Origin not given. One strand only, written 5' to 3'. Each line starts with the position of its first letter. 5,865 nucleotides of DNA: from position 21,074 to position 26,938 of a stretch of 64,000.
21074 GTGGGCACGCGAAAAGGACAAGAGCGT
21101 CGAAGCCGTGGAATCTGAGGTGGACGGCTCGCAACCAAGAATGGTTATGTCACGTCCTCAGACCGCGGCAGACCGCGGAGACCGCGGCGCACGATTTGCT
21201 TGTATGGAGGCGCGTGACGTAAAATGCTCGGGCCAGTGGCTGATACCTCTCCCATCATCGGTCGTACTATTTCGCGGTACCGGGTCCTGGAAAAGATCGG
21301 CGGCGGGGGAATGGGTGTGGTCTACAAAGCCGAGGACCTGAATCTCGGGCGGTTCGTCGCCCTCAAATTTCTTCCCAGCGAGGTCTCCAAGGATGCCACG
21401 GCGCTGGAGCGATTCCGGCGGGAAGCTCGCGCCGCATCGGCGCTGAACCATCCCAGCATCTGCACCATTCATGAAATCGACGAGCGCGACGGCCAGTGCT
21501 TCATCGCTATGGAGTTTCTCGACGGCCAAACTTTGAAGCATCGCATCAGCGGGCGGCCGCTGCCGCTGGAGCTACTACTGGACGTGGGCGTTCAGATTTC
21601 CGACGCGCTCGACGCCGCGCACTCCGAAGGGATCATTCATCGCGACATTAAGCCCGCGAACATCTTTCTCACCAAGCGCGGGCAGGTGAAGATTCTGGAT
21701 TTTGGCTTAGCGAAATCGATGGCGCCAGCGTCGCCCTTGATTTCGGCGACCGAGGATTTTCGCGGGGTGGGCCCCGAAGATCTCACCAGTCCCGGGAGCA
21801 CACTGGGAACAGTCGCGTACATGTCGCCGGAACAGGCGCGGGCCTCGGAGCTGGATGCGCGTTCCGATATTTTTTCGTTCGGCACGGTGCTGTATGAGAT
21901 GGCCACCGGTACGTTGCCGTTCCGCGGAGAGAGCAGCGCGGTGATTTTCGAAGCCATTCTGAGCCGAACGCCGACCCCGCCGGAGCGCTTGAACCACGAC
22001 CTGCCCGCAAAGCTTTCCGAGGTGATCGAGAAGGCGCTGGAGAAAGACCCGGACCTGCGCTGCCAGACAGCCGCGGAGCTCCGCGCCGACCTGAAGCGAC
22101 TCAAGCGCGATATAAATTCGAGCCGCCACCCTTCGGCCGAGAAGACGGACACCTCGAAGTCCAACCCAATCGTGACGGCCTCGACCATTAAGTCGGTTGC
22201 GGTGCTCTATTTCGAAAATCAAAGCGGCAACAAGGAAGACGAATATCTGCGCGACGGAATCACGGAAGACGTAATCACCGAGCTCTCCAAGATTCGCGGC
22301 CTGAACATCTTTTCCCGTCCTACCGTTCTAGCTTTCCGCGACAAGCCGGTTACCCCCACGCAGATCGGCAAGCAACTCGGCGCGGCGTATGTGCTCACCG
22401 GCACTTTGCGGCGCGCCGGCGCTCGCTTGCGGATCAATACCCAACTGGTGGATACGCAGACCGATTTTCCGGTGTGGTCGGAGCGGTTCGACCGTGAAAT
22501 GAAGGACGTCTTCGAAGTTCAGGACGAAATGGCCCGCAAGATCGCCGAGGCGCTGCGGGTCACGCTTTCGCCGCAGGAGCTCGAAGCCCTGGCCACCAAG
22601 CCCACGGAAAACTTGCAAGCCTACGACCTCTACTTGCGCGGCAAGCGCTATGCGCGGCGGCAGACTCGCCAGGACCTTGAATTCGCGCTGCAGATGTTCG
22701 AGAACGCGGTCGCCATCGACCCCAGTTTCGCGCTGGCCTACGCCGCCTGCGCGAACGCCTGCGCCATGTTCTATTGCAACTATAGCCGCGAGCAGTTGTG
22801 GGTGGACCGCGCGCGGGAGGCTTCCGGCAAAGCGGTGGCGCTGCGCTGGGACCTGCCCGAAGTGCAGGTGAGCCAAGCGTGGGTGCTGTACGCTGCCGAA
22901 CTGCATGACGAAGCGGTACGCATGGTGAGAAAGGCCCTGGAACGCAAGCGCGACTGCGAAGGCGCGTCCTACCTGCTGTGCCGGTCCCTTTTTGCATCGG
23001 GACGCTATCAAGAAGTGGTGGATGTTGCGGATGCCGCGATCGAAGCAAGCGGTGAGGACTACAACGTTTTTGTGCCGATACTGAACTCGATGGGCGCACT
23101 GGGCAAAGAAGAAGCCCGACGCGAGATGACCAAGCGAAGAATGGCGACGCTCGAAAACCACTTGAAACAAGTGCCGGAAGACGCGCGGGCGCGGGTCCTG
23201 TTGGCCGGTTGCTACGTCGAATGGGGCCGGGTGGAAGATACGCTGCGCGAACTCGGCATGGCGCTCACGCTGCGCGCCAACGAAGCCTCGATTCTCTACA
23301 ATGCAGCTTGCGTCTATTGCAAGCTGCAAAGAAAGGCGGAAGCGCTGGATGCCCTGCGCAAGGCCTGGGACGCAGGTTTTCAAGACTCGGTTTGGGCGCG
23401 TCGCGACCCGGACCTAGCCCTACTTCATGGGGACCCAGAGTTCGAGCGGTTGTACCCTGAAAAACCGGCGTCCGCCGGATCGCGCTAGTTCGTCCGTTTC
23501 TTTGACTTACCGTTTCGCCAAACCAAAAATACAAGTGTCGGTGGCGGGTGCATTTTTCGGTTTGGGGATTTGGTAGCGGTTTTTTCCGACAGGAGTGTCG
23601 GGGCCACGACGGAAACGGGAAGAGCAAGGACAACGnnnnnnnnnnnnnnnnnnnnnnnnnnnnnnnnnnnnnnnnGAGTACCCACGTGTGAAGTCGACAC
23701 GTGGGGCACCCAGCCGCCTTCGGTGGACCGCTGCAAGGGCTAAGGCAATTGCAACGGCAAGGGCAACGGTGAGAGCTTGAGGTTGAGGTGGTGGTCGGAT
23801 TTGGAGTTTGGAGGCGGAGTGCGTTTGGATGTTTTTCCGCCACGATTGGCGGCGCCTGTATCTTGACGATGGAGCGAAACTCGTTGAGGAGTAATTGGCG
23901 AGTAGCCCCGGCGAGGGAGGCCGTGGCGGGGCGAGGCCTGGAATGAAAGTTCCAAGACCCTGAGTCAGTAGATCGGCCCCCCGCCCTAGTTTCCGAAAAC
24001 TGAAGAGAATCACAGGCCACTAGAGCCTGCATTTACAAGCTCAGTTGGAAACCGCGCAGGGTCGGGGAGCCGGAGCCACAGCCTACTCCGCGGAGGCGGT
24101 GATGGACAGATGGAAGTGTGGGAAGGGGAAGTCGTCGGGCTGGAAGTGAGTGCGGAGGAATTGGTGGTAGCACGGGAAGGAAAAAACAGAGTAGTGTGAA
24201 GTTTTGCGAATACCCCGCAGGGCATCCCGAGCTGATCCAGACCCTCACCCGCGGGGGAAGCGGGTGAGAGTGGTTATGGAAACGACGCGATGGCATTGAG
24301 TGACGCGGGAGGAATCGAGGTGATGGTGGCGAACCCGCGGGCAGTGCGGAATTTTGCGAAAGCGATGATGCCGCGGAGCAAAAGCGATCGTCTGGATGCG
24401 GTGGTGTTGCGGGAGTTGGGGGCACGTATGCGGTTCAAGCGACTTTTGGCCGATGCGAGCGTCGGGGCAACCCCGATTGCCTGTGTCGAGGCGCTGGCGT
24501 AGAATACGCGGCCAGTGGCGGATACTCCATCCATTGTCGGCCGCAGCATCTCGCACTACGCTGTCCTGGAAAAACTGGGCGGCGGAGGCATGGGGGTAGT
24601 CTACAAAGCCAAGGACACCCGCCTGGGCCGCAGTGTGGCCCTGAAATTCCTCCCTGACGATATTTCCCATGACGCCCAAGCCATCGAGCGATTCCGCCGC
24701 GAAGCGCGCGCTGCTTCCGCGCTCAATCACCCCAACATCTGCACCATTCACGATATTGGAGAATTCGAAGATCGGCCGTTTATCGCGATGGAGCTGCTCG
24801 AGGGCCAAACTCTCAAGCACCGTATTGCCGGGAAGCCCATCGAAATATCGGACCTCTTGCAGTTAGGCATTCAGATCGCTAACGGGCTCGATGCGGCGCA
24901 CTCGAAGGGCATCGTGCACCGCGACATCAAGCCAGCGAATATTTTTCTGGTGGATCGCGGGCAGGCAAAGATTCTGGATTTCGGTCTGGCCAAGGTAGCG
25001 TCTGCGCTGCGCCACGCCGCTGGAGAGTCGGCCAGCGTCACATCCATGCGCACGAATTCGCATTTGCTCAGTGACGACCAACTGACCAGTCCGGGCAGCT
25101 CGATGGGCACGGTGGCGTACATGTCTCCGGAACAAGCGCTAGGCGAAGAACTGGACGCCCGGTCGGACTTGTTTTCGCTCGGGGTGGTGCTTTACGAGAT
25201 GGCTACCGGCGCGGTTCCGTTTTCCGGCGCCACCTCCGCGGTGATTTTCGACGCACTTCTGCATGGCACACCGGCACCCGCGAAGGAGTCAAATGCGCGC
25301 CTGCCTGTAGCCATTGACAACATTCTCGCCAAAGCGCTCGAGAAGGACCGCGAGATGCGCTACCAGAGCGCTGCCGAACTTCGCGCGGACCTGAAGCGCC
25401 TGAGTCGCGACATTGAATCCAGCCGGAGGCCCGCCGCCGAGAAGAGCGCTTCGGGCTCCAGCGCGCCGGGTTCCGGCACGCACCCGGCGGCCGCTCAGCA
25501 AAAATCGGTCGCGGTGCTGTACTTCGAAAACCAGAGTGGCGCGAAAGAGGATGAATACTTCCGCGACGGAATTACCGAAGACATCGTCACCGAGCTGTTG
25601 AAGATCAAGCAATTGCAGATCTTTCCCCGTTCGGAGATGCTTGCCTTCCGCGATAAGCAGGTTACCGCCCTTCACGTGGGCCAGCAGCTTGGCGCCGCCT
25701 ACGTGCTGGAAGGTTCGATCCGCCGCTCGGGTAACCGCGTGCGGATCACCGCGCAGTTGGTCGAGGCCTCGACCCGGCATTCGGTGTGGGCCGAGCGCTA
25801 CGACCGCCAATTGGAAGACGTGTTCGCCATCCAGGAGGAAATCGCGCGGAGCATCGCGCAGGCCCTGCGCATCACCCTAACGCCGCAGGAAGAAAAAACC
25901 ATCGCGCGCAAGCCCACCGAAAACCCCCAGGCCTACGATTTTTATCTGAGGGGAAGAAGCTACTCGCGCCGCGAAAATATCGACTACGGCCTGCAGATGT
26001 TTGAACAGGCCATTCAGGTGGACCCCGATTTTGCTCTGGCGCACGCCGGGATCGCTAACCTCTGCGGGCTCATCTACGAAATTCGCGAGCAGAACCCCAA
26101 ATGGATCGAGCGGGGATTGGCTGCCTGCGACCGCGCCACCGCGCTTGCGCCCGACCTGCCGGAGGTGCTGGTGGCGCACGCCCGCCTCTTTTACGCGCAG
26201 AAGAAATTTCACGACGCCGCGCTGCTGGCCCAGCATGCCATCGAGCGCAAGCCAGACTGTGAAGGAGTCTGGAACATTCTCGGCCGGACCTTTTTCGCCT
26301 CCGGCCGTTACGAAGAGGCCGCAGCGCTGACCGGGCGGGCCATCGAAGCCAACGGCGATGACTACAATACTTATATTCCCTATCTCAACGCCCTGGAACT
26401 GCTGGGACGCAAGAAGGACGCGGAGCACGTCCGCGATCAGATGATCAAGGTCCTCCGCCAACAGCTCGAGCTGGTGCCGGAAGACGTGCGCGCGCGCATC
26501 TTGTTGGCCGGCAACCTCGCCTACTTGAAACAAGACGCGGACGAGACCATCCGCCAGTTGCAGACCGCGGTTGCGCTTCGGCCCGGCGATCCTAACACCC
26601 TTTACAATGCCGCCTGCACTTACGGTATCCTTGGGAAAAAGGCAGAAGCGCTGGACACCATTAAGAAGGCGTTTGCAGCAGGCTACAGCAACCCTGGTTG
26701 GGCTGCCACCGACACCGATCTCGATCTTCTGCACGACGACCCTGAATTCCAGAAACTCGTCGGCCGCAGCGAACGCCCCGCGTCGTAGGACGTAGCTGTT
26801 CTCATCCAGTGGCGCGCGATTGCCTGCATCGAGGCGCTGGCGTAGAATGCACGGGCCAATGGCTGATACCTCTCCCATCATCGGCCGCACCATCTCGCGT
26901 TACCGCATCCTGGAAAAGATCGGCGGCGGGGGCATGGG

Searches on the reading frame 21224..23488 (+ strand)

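Call 73: search_protein_families(library=pfam, proteins=[window:21224-23488:+], max_evalue=0.00001)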
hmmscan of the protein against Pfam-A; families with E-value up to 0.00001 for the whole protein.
window:21224-23488:+ (754 aa): 8 families
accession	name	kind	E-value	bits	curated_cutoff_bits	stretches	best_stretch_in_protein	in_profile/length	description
PF00069.31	Pkinase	-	4.2e-49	167.7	31.7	1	19-282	1-254/263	Protein kinase domain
PF07714.23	PK_Tyr_Ser-Thr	-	1.8e-31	109.8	23.1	1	21-282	3-251/258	Protein tyrosine and serine/threonine kinase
PF12895.13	ANAPC3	-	6.1e-09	36.5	27.2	0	643-714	12-82/82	Anaphase-promoting complex, cyclosome, subunit 3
PF14559.12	TPR_19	-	7.7e-09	36.2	25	0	555-608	1-54/68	Tetratricopeptide repeat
PF01636.29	APH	-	5.1e-08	33.4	23.2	0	128-176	157-210/239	Phosphotransferase enzyme family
PF07719.23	TPR_2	-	4.5e-07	29.9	27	0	689-714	2-27/34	Tetratricopeptide repeat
PF03109.22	ABC1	-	6.3e-07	29.2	22.9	1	56-167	112-218/244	ABC1 atypical kinase-like domain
PF14531.12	Kinase-like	-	9.7e-06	25.5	25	0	132-256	161-274/289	Kinase-like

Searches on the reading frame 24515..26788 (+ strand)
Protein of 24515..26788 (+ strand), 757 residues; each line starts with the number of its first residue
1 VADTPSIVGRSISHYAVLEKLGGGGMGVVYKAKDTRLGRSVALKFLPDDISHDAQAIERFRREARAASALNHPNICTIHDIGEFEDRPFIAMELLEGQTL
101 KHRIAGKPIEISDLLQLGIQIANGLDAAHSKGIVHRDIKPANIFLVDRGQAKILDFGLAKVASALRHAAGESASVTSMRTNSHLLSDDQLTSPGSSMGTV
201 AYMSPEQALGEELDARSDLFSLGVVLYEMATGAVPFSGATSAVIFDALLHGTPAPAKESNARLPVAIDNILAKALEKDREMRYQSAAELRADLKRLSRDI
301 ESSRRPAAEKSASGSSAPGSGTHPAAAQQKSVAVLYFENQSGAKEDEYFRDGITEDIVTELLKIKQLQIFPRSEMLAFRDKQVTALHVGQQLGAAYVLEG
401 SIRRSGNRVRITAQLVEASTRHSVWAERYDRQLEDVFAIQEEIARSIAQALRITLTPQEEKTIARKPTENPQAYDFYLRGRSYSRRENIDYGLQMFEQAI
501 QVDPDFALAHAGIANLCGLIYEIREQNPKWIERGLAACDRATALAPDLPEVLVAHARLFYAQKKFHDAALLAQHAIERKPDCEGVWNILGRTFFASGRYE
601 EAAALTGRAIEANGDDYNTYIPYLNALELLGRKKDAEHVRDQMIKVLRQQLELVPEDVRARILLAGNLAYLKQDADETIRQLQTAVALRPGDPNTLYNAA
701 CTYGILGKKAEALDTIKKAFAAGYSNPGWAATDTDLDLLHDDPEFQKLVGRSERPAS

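Call 73: search_protein_families(library=pfam, proteins=[window:24515-26788:+], max_evalue=0.00001)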
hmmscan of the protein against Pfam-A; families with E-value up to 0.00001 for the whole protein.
window:24515-26788:+ (757 aa): 16 families
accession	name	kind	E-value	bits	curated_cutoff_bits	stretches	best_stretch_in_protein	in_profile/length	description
PF00069.31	Pkinase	-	1.4e-45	156.2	31.7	1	15-284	1-253/263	Protein kinase domain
PF07714.23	PK_Tyr_Ser-Thr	-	5.9e-32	111.4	23.1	2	18-162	4-152/258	Protein tyrosine and serine/threonine kinase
PF00515.34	TPR_1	-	5.2e-11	42.3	27.8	0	476-506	4-34/34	Tetratricopeptide repeat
PF07719.23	TPR_2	-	6.8e-11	41.9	27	0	585-615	3-33/34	Tetratricopeptide repeat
PF13431.12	TPR_17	-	6.3e-09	35.9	24.4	0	683-713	3-33/34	Tetratricopeptide repeat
PF23914.1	TPR_CcmH_CycH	-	1.3e-08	35.3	42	1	546-691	13-153/158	Cytochrome c-type biogenesis protein H TPR domain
PF13181.12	TPR_8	-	1.5e-08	34.6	25.7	0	695-720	3-28/34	Tetratricopeptide repeat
PF14559.12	TPR_19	-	2.2e-08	34.7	25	0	594-638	2-46/68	Tetratricopeptide repeat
PF12895.13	ANAPC3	-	2.4e-08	34.6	27.2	0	537-607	11-80/82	Anaphase-promoting complex, cyclosome, subunit 3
PF13428.12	TPR_14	-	2.8e-08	34.1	23.5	0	585-620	3-38/44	Tetratricopeptide repeat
PF13414.12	TPR_11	-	5.7e-08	32.8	26.8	0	666-703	1-38/42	TPR repeat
PF01636.29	APH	-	1.5e-07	31.9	23.2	0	24-107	8-86/239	Phosphotransferase enzyme family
PF13432.12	TPR_16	-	4.5e-07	30.6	32.7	1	554-614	2-61/65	Tetratricopeptide repeat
PF13424.12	TPR_12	-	2.8e-06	27.9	30.1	0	660-721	3-73/77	Tetratricopeptide repeat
PF03109.22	ABC1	-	5.5e-06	26.1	22.9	0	49-160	109-215/244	ABC1 atypical kinase-like domain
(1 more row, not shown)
